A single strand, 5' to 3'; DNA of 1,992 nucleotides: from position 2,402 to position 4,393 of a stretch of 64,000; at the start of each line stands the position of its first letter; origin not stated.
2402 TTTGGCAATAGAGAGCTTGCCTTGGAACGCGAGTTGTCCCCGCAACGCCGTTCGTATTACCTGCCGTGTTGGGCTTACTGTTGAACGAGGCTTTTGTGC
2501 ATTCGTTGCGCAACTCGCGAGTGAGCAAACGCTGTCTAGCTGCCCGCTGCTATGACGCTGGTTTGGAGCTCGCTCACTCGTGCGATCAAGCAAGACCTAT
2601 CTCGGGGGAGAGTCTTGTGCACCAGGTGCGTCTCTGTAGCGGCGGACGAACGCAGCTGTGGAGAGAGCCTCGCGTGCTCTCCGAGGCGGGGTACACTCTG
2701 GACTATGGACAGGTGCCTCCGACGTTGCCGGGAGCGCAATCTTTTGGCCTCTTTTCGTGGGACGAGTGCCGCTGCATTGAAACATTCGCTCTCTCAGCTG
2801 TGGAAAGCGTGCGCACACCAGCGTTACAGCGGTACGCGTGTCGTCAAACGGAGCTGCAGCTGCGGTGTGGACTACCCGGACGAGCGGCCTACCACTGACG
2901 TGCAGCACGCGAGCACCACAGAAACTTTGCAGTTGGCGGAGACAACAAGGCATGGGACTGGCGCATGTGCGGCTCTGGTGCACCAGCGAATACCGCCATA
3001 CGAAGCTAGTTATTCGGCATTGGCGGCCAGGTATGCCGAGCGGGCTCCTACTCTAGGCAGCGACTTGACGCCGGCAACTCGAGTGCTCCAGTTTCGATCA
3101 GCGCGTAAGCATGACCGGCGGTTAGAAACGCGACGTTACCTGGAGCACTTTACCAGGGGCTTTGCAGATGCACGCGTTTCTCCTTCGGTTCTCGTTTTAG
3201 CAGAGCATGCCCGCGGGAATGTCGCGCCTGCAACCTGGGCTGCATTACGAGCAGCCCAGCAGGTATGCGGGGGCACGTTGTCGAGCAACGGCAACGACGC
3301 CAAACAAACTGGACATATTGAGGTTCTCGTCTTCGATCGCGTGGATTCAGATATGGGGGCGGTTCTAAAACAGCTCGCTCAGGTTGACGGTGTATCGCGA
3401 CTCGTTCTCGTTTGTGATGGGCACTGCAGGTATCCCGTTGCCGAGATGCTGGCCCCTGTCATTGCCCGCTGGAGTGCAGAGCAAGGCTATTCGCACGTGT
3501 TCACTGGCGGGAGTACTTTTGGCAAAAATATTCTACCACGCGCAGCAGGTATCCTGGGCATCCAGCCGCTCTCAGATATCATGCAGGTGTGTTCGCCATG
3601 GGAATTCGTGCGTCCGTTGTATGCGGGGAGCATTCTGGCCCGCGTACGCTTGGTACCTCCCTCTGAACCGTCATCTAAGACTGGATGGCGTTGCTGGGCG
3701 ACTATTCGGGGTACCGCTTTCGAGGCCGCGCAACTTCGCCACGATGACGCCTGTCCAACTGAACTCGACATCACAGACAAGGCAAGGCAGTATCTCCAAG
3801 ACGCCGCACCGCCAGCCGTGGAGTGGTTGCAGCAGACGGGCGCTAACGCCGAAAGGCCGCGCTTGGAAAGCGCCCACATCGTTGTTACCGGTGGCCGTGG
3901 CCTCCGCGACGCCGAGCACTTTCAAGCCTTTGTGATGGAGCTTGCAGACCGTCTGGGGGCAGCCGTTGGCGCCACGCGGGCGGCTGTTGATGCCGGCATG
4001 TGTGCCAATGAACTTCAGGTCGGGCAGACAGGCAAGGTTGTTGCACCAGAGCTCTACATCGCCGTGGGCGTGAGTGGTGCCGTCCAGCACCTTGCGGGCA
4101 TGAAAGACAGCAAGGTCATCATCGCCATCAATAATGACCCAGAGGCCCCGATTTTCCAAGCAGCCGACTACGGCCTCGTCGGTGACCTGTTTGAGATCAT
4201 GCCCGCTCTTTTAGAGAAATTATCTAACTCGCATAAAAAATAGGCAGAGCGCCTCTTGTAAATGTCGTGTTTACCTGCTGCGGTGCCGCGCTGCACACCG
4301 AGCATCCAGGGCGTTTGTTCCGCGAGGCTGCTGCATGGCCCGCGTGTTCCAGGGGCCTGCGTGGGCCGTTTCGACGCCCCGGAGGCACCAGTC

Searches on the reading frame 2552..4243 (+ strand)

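Call 51: search_protein_families(library=pfam, proteins=[window:2552-4243:+], max_evalue=0.00001)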
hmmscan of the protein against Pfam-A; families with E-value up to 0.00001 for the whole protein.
window:2552-4243:+ (563 aa): 2 families
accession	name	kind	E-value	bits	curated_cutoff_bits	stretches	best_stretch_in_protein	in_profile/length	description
PF00766.25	ETF_alpha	-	1.3e-32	112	27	1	438-518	2-81/81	Electron transfer flavoprotein FAD-binding domain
PF01012.27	ETF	-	1e-18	68.2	26.7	1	213-369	1-148/181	Electron transfer flavoprotein domain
